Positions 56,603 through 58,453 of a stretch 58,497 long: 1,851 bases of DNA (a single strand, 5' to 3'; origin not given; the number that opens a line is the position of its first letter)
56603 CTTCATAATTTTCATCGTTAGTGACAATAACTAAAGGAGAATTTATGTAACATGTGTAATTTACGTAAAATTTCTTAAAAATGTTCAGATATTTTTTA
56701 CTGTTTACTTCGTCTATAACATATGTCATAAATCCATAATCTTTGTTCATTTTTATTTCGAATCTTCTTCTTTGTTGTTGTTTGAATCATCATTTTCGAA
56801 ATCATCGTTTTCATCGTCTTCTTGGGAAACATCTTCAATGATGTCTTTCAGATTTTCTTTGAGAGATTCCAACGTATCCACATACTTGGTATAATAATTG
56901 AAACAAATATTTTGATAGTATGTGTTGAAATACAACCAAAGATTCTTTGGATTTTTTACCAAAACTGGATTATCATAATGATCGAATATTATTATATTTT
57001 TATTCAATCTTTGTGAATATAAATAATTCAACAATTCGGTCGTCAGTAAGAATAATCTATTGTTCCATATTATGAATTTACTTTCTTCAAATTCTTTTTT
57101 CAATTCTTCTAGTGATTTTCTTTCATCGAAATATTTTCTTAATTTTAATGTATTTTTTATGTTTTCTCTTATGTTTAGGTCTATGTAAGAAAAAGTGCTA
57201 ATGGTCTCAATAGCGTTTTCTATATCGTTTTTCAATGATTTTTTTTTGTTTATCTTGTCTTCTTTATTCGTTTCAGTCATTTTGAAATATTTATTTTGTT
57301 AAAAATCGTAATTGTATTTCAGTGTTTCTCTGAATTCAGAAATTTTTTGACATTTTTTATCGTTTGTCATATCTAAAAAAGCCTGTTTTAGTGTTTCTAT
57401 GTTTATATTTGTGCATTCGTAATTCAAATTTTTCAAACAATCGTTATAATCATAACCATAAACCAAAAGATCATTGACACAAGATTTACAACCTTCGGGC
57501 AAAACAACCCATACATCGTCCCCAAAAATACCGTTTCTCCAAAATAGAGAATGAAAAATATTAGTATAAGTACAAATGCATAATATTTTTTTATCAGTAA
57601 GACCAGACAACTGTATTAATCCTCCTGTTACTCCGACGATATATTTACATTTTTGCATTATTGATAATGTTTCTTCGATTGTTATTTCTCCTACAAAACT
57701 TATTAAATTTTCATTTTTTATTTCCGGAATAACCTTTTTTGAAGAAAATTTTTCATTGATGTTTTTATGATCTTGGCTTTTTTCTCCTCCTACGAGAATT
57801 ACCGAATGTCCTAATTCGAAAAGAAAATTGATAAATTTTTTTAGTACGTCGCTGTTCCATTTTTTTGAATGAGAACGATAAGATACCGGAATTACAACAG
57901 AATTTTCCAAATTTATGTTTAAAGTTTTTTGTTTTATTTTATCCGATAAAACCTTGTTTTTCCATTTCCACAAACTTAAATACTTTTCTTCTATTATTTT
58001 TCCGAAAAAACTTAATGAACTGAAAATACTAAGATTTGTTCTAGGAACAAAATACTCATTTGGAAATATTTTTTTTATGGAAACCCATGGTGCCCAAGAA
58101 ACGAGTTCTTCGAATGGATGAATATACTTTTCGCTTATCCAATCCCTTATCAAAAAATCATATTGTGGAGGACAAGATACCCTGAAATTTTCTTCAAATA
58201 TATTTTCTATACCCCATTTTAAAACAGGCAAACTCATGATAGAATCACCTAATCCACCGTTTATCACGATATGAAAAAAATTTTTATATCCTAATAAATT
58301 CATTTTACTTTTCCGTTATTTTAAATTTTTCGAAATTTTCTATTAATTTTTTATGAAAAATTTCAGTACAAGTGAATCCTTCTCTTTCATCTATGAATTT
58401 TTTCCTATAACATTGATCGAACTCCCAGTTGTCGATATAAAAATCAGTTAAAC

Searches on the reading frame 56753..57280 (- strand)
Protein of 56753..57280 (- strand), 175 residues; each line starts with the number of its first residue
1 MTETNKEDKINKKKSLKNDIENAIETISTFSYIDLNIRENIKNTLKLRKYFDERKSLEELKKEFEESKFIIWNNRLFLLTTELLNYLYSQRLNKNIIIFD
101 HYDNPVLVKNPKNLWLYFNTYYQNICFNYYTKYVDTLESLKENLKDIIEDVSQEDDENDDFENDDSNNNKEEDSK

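Call 48: find_encoding_contigs(protein=window:56753-57280:-, flank=10000, max_places=4)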
Protein window:56753-57280:- (175 aa): no gene with exactly this product is on record in the collection.

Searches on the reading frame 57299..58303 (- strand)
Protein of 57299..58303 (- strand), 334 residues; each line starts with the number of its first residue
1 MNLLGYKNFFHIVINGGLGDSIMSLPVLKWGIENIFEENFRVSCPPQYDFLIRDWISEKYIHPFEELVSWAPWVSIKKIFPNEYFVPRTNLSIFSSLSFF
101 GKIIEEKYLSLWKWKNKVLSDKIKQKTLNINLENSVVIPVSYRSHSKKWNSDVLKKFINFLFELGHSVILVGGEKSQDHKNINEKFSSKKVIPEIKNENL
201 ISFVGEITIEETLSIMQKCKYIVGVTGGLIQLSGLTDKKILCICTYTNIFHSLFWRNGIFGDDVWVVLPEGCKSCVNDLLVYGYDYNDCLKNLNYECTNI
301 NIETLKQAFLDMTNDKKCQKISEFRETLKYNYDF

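Call 46: find_encoding_contigs(protein=window:57299-58303:-, flank=10000, max_places=4)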
Protein window:57299-58303:- (334 aa): 1 contig read that carries it; 1 place shown.
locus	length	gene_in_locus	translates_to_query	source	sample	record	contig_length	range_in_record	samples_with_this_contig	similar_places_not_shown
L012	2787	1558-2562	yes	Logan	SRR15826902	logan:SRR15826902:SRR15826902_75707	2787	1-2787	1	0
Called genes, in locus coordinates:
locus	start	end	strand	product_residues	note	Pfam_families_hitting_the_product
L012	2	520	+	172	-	?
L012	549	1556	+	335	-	PF01075:Glyco_transf_9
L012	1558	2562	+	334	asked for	PF01075:Glyco_transf_9 (weak)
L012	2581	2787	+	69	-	?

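Call 69: find_homologous_proteins(query=window:57299-58303:-)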
Query window:57299-58303:- (334 aa): 6 proteins with E <= 0.001 among 1859 candidates.
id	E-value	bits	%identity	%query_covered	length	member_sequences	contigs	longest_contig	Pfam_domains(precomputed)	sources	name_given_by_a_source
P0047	2.6e-225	765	100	100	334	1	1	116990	PF01075.24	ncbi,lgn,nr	ncbi:MAG: hypothetical protein NZZ41_00240 [Candidatus Dojkabacteria bacterium]|nr:hypothetical prot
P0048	4.6e-136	471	62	96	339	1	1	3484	PF01075.24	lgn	-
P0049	3.3e-134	465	62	97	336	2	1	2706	PF01075.24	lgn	-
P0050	7.4e-84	300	46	92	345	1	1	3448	PF01075.24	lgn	-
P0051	8.0e-81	290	43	93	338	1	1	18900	PF01075.24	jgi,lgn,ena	-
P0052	5.0e-55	205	42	75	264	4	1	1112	PF01075.24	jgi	jgi:ADP-heptose:LPS heptosyltransferase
